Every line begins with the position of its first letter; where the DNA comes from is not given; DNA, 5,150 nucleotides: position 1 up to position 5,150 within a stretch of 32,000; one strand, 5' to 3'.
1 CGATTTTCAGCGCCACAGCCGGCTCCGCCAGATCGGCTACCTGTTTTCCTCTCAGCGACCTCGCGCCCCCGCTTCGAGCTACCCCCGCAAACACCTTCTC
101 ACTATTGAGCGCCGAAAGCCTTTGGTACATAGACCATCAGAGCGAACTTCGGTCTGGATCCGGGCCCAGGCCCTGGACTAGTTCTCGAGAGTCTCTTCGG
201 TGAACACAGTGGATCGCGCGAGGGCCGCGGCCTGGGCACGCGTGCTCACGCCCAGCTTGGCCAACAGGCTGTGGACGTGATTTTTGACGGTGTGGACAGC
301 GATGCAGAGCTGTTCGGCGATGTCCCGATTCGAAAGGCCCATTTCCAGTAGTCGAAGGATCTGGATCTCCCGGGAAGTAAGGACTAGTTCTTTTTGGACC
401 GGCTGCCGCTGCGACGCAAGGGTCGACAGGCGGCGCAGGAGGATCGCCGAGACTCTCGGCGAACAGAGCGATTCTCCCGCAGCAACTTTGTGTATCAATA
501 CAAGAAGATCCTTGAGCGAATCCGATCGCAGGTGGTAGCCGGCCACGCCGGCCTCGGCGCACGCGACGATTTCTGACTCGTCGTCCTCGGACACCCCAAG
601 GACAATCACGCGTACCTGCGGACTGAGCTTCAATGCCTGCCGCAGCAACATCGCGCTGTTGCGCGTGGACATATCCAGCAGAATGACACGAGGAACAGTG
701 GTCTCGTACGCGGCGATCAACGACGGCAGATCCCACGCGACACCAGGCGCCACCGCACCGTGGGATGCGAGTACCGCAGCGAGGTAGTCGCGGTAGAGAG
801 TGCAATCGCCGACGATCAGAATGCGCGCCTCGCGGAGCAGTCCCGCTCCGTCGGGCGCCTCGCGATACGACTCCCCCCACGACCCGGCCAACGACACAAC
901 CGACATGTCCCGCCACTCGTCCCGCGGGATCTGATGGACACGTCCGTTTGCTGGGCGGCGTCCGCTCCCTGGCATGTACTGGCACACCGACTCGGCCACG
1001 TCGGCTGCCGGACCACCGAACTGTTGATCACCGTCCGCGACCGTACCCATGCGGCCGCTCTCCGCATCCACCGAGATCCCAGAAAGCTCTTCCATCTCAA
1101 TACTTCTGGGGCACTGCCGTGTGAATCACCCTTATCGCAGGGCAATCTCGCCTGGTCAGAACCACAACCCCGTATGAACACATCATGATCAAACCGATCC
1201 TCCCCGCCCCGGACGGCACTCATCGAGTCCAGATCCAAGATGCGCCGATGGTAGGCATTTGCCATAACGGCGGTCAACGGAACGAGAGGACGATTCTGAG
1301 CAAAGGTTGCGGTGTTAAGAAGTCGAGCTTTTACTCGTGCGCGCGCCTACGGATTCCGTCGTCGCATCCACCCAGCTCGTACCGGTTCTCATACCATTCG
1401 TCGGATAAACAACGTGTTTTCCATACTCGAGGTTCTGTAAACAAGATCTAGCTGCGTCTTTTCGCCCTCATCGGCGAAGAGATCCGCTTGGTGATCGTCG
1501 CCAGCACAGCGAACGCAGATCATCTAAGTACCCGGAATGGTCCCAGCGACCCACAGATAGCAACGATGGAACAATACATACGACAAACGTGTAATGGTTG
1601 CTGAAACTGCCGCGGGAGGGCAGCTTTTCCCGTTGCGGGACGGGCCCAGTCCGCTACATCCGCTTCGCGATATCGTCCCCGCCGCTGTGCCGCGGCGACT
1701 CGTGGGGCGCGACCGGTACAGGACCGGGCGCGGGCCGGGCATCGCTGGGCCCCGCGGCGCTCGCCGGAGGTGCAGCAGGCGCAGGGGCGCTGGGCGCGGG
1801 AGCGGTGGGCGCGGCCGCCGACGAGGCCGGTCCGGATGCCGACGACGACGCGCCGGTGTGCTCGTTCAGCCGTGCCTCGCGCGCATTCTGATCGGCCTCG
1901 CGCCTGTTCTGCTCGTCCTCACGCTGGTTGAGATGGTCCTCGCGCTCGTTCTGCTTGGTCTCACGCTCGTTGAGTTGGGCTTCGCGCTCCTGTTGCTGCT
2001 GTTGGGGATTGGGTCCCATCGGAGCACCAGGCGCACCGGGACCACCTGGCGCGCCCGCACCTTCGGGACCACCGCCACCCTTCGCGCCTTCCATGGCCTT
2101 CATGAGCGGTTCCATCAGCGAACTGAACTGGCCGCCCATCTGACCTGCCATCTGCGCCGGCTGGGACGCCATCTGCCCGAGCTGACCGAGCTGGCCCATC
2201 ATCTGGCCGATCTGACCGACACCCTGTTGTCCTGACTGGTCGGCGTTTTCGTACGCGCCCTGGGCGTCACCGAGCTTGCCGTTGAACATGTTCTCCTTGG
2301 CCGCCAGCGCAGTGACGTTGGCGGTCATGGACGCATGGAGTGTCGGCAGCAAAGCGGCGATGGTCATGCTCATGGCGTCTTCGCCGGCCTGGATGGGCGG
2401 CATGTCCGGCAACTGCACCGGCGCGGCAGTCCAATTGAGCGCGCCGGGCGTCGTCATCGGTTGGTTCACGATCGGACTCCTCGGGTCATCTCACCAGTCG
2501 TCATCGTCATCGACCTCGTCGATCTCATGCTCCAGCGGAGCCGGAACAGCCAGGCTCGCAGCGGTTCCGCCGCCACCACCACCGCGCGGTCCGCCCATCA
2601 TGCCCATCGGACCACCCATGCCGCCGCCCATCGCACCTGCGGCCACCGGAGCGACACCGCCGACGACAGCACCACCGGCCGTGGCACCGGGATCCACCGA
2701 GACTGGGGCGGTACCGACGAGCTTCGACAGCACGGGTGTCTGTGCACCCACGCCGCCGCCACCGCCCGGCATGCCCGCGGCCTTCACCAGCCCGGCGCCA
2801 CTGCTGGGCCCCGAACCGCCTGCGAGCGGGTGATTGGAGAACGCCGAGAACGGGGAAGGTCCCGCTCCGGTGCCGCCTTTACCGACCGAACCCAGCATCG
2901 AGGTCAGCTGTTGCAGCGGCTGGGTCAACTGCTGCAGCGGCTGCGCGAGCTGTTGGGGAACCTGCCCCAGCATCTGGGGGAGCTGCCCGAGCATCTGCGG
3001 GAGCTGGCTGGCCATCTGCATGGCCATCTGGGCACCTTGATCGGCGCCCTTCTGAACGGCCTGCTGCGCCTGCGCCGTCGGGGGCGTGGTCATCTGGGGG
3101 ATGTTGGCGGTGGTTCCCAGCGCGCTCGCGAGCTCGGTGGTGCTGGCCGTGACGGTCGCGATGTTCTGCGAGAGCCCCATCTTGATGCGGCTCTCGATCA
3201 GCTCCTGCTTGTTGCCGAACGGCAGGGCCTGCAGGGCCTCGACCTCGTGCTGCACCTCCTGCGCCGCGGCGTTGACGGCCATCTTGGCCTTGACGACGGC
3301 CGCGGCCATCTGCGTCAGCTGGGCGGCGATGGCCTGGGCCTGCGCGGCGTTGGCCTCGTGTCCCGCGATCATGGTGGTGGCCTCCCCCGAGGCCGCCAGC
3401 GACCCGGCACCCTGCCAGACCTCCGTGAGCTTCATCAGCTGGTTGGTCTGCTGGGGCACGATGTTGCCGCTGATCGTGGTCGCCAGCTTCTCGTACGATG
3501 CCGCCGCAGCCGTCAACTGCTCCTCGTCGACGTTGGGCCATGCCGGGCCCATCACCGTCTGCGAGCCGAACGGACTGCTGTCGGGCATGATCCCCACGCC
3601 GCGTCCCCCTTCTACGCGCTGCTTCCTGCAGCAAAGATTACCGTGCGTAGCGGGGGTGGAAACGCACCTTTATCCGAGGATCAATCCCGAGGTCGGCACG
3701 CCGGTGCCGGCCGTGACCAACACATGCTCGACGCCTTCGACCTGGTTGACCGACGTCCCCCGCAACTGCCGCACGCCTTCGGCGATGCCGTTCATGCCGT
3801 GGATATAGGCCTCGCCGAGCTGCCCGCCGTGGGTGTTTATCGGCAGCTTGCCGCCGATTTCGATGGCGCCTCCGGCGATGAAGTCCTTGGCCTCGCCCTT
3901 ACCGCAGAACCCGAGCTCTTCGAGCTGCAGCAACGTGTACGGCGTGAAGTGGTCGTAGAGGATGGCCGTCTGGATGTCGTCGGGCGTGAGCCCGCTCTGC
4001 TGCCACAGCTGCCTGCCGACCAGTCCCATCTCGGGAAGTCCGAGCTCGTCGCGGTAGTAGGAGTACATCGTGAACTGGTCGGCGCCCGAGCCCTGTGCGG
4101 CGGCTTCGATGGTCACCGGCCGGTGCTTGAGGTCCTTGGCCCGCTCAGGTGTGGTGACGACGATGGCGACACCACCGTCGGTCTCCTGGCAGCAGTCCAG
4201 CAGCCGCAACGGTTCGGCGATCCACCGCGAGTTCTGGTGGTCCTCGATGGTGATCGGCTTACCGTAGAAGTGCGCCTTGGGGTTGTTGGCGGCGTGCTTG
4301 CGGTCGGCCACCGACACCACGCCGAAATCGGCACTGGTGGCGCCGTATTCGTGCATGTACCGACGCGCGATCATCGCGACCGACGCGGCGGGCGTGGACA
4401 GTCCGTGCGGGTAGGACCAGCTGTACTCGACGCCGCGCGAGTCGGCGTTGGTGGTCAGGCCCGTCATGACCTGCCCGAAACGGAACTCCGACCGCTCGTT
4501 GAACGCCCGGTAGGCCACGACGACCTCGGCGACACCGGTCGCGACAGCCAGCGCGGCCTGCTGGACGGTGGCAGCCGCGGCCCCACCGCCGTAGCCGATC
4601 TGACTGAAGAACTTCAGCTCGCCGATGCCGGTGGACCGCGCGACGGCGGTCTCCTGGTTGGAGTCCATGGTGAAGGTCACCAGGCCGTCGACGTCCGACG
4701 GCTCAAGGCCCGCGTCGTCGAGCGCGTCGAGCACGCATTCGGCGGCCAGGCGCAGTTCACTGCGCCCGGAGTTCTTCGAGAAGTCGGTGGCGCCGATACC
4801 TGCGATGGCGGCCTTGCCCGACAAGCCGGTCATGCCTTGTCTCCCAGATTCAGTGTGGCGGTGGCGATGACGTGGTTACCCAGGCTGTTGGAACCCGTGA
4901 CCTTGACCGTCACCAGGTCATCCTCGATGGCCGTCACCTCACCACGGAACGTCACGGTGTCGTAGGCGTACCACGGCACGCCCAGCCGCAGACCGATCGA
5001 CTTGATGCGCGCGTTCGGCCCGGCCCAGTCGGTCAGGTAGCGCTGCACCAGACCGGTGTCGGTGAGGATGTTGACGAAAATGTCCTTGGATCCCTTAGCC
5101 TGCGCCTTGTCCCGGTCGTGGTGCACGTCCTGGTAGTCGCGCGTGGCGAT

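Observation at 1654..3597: Orphan type VII (ESX) substrate-like gene pair appended to the cholesterol side-chain operon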

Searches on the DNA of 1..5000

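Call 75: search_rna_families(source=window, start=1, end=5000, threshold=evalue, max_evalue=1)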
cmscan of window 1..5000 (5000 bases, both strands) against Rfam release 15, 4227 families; matches with E-value up to 1: 4.
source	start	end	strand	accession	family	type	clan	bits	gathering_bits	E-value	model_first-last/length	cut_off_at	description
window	4902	4949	+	RF02466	Ms_AS-8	Gene; sRNA;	-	23.1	48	0.19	1-74/74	no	Actinobacteria sRNA Ms_AS-8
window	1820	1899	-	RF01059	mir-598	Gene; miRNA;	-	21.1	69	0.77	1-80/80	no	mir-598 microRNA precursor family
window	4628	4677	-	RF02044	CDKN2B-AS_2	Gene; lncRNA;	-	20.1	50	0.66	1-46/46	no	CDKN2B antisense RNA 1 convserved region 2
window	2148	2206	-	RF01737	flpD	Cis-reg;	-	19.6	40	0.83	1-47/47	no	flpD RNA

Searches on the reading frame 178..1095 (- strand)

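Call 3: search_protein_families(library=pfam, proteins=[window:178-1095:-], max_evalue=1)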
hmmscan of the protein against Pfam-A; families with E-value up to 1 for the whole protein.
window:178-1095:- (305 aa): 8 families
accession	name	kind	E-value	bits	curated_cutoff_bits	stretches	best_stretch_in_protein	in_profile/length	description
PF00196.25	GerE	-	8.2e-17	61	23.5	1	238-293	2-57/57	Bacterial regulatory proteins, luxR family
PF00072.30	Response_reg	-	4.3e-05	24.1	30.2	1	92-187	1-96/111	Response regulator receiver domain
PF08281.18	Sigma70_r4_2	-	9e-05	22.5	25.7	1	245-281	17-54/54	Sigma-70, region 4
PF13384.12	HTH_23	-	0.00058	20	24.6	1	243-275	7-39/50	Homeodomain-like domain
PF13936.12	HTH_38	-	0.0012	19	27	1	244-275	10-42/44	Helix-turn-helix domain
PF13551.12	HTH_29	-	0.017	15.6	28.1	1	244-276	2-35/64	Winged helix-turn helix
PF14493.12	HTH_40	-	0.046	14.4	27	1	247-280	6-39/89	Helix-turn-helix domain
PF02796.21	HTH_7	-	0.082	13.5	23.8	1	245-271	13-39/45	Helix-turn-helix domain of resolvase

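Call 4: search_protein_families(library=ncbifam, proteins=[window:178-1095:-], max_evalue=1)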
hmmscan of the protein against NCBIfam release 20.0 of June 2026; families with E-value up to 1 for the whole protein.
window:178-1095:- (305 aa): 43 families (the best 25 are shown)
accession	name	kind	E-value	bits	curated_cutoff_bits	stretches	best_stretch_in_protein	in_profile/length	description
NF007935.0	PRK10651.1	equivalog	5.8e-25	87.7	250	1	90-292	7-209/216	two-component system response regulator NarL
NF047785.1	respo_reg_MadR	equivalog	3.1e-24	85.5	300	1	91-293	2-203/209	MadR family response regulator transcription factor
NF007708.0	PRK10403.1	equivalog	1e-21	77.4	343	1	91-292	8-207/215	nitrate/nitrite response regulator protein NarP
NF052445.1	RespRegMctR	equivalog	1e-21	77.3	300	1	91-289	3-195/205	two-component system response regulator MctR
NF011896.0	PRK15369.1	equivalog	4e-19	69.1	242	1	89-290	3-201/211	two component system response regulator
NF007505.1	PRK10100.1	equivalog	2e-18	66.8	250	1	136-294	43-200/204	biofilm master transcriptional regulator CsgD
TIGR03020.2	EpsA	equivalog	1.2e-14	54.6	170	1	219-292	166-244/247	XrtB/PEP-CTERM-associated transcriptional regulator EpsA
NF007018.1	PRK09483.1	equivalog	9.5e-13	48.3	280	1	132-302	45-213/217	UvrY/SirA/GacA family response regulator transcription factor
NF041830.1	RR_TF_ErdR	exception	1.1e-12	48.1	390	1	158-293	75-205/213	response regulator transcription factor ErdR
NF003420.0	PRK04841.1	equivalog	1.9e-12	46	537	1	236-295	836-895/903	HTH-type transcriptional regulator MalT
NF007403.0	PRK09935.1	equivalog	6.2e-11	42.3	271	1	140-286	57-197/210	fimbria biosynthesis transcriptional regulator FimZ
NF050132.1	TransRegAbsR2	equivalog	1.4e-10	40.6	850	1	230-287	519-579/582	LuxR family transcriptional regulator AbsR2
NF052366.1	photon_PedR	equivalog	1.3e-09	38.1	120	1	239-287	3-51/74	photosynthetic electron transport-dependent transcriptional regulator PedR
TIGR03541.1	reg_near_HchA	equivalog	4.8e-09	36.1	215.6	1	211-293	145-226/232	PA1136 family autoinducer-binding transcriptional regulator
NF041232.1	BagY_FevT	exception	7.8e-09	34.9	700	1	186-288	247-346/367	LuxR family transcriptional regulator BagY/FevT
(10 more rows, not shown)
